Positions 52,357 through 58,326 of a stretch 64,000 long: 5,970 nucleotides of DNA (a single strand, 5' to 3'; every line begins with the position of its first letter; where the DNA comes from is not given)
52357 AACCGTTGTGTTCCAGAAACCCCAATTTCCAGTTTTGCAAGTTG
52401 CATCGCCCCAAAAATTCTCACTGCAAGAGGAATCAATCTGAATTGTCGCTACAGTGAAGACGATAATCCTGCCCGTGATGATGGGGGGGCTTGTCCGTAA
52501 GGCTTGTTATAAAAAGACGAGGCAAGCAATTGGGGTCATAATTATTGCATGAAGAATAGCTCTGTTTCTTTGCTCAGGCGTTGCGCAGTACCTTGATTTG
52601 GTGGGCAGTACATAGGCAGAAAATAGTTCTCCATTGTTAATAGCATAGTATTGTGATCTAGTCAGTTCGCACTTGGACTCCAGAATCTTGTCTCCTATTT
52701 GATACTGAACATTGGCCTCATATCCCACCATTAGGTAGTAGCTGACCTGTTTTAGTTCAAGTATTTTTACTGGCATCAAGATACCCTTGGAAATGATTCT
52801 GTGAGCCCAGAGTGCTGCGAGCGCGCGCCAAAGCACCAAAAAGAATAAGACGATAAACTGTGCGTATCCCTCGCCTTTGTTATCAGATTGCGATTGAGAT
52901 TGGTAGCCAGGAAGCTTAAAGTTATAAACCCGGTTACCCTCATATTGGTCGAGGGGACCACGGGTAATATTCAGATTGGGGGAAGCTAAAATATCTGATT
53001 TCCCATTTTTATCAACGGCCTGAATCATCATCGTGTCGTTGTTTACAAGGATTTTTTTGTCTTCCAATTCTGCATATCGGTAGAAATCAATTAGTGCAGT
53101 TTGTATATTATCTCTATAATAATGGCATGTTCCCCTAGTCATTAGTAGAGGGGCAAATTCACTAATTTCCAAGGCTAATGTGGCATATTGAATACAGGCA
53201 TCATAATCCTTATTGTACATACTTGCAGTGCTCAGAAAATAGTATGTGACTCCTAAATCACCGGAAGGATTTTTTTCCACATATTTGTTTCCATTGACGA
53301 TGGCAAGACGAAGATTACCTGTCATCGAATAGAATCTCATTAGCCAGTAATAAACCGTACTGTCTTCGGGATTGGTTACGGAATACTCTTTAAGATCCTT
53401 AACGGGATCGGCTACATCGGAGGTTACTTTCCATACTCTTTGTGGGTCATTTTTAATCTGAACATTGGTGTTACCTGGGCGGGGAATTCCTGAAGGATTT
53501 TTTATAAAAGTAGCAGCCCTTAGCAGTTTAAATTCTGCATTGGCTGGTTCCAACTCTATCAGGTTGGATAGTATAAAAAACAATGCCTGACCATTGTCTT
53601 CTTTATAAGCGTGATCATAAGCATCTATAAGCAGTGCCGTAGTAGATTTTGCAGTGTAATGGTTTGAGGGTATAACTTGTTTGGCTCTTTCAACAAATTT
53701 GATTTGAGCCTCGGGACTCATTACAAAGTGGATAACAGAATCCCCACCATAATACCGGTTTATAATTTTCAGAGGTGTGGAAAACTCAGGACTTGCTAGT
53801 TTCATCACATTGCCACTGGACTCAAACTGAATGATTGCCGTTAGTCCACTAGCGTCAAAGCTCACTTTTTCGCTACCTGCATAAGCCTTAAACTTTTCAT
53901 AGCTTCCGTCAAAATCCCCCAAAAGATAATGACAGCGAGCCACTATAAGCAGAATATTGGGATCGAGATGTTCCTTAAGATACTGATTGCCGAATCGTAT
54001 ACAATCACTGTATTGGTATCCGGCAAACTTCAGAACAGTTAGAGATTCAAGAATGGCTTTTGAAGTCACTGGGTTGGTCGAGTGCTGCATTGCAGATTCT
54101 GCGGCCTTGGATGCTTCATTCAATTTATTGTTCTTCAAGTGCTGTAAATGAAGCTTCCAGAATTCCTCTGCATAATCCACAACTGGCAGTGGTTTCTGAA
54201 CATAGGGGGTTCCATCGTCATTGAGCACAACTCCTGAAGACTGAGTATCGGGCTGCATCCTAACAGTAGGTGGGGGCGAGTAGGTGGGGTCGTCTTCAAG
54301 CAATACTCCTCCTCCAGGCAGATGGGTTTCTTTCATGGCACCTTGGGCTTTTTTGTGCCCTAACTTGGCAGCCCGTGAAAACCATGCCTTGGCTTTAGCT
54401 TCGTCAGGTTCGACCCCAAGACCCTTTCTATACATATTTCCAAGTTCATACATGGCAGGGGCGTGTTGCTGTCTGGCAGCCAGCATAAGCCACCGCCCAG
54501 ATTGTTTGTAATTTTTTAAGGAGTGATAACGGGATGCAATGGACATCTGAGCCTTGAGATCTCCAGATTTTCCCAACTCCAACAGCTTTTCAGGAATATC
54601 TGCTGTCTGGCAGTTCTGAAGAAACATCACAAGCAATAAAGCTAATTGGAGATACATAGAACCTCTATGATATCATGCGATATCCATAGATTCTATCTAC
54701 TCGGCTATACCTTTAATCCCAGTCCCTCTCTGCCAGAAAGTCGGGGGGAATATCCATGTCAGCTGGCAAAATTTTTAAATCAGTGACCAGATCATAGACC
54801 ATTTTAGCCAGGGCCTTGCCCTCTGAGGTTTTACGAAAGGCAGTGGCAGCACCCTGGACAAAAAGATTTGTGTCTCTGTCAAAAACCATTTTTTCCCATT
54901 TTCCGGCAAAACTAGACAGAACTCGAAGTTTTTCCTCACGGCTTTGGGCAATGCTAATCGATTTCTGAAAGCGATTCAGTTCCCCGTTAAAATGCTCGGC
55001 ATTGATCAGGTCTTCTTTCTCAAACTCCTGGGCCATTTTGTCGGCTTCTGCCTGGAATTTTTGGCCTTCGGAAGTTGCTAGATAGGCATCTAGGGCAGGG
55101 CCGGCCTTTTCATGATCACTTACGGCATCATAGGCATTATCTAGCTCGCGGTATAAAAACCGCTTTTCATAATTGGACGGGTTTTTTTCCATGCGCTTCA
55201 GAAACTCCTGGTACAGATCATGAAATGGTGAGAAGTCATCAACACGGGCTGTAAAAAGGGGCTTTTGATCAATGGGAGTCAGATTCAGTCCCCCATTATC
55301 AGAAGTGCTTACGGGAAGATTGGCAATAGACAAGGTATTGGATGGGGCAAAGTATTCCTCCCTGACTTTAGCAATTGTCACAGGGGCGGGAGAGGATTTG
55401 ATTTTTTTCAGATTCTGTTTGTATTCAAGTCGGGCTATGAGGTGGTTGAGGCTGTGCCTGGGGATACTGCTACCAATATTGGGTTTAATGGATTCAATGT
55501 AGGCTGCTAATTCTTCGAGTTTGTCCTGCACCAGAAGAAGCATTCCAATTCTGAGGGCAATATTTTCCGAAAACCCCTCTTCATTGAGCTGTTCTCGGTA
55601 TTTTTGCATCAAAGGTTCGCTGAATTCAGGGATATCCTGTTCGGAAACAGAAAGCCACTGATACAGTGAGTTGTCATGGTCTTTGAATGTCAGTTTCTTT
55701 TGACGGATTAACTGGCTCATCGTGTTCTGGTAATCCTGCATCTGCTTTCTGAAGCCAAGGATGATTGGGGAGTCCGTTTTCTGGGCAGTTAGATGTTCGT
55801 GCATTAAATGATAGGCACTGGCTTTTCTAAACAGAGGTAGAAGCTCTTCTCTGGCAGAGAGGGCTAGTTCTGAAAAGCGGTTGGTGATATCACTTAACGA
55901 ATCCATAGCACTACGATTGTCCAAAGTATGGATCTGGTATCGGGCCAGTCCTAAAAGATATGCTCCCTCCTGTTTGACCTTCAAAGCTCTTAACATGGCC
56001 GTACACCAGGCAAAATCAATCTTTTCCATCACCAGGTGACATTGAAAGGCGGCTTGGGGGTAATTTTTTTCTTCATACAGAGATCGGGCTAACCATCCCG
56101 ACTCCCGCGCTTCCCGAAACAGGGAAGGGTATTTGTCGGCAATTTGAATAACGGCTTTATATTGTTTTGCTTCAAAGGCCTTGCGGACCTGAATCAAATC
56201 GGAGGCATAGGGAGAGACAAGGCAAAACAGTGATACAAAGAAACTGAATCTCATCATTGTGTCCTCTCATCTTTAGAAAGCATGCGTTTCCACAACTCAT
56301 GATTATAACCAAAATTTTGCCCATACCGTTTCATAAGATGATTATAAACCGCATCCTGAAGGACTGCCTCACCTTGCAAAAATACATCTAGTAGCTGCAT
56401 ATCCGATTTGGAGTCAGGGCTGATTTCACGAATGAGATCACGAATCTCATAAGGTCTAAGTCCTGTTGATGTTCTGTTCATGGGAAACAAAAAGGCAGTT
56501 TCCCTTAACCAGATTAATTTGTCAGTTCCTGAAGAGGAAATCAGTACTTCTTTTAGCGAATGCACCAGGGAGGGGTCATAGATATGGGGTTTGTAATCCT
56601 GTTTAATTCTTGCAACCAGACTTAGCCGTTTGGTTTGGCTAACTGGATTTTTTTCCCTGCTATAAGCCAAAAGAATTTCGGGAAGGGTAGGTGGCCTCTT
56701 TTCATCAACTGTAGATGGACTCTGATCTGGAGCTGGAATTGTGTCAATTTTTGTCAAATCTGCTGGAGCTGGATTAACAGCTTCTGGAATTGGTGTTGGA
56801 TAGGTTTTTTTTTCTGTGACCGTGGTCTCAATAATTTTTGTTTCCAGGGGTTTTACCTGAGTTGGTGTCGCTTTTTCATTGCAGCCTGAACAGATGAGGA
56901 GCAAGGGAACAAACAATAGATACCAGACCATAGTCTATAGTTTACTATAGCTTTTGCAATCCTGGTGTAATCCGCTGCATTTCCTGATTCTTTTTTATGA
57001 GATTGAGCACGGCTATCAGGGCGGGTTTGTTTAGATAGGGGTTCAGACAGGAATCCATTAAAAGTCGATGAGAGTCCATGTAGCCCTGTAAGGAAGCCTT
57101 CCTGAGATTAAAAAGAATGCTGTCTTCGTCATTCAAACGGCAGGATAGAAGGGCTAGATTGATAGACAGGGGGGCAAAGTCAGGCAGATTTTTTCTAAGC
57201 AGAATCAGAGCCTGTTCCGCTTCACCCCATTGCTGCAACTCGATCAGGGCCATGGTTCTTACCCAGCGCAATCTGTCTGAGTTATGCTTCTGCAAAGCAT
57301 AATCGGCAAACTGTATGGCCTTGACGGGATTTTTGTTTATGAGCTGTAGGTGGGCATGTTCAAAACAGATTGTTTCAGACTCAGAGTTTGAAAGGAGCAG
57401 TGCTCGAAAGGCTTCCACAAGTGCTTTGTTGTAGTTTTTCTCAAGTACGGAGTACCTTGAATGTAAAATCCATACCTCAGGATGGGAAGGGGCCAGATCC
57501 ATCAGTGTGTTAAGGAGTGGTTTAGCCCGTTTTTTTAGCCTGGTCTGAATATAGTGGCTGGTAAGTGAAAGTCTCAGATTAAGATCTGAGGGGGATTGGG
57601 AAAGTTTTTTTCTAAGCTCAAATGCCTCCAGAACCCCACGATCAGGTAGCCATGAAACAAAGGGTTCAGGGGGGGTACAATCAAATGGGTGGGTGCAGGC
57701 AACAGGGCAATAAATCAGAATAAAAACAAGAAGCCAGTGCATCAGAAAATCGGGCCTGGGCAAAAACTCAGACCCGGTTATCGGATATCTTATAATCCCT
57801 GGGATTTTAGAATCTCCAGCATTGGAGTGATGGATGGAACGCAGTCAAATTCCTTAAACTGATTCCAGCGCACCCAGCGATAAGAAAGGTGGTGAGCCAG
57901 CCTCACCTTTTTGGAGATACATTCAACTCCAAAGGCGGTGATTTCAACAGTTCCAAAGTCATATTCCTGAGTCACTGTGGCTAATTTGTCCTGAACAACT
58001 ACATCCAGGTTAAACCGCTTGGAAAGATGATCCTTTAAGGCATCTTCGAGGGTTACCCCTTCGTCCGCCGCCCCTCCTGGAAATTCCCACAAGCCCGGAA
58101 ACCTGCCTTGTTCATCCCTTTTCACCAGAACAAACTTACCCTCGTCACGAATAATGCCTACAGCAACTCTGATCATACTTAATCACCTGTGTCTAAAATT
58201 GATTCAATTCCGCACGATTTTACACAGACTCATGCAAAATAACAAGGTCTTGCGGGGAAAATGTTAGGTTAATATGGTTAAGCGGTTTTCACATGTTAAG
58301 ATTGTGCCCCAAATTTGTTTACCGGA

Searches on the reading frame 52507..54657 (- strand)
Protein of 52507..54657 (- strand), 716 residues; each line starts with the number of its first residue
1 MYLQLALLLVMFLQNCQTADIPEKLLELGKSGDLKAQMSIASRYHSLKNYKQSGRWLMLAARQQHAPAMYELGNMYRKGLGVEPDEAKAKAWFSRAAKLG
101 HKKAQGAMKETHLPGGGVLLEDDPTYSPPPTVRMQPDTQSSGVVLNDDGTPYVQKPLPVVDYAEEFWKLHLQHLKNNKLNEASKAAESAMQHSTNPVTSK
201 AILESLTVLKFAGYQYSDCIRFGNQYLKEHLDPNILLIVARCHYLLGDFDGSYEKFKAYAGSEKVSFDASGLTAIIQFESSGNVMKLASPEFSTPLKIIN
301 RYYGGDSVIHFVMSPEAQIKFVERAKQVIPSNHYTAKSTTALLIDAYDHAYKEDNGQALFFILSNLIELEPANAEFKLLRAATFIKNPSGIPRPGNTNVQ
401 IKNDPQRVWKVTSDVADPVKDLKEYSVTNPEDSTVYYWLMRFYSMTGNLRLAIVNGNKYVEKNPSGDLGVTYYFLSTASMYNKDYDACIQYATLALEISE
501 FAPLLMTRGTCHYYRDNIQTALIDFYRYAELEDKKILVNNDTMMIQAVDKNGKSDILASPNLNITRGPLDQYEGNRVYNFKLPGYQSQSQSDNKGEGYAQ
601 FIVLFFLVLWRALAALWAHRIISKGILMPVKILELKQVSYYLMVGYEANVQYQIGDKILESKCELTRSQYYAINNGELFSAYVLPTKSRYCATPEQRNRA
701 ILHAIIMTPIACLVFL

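Call 6: search_protein_families(library=pfam, proteins=[window:52507-54657:-], max_evalue=0.01)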
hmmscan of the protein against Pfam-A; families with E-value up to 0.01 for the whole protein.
window:52507-54657:- (716 aa): 2 families
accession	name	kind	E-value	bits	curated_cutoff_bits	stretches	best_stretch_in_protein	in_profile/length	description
PF08238.18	Sel1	-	1.3e-10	41.8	30.7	1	66-101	1-36/36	Sel1 repeat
PF07719.23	TPR_2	-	0.0032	17.9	27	0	472-499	4-31/34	Tetratricopeptide repeat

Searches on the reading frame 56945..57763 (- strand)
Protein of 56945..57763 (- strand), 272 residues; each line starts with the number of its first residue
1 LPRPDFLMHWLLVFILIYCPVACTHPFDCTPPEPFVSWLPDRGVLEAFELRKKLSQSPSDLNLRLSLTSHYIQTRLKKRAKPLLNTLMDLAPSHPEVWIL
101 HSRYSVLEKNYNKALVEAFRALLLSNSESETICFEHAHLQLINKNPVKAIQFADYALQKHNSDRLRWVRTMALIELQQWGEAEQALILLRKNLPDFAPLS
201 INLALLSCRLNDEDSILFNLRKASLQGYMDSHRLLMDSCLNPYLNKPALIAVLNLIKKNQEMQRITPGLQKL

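Call 6: search_protein_families(library=pfam, proteins=[window:56945-57763:-], max_evalue=0.01)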
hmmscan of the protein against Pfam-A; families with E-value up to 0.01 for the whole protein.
window:56945-57763:- (272 aa): 4 families
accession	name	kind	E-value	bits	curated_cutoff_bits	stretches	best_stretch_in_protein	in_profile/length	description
PF14559.12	TPR_19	-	1e-08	35.8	25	1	50-103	14-67/68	Tetratricopeptide repeat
PF12895.13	ANAPC3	-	3.5e-05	24.4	27.2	1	110-186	4-79/82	Anaphase-promoting complex, cyclosome, subunit 3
PF13428.12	TPR_14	-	0.00099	20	23.5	0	62-101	2-41/44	Tetratricopeptide repeat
PF25063.1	ARM_TT21_C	-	0.0083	16.5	35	0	65-160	99-194/209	Tetratricopeptide repeat protein 21 C-terminal ARM domain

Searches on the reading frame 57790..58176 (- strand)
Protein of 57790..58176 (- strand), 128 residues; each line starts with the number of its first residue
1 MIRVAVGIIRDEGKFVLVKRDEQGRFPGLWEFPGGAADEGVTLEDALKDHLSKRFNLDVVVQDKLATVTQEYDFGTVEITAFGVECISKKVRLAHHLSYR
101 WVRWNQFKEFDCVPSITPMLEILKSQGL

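Call 97: search_protein_families(library=pfam, proteins=[window:57790-58176:-], max_evalue=0.001)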
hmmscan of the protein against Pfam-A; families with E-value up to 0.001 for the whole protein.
window:57790-58176:- (128 aa): 2 families
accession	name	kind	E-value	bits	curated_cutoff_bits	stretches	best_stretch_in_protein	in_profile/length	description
PF14815.12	NUDIX_4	-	4.4e-13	49.4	35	1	5-112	1-103/113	NUDIX domain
PF00293.34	NUDIX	-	3.3e-08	34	21.1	1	3-47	3-48/134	NUDIX domain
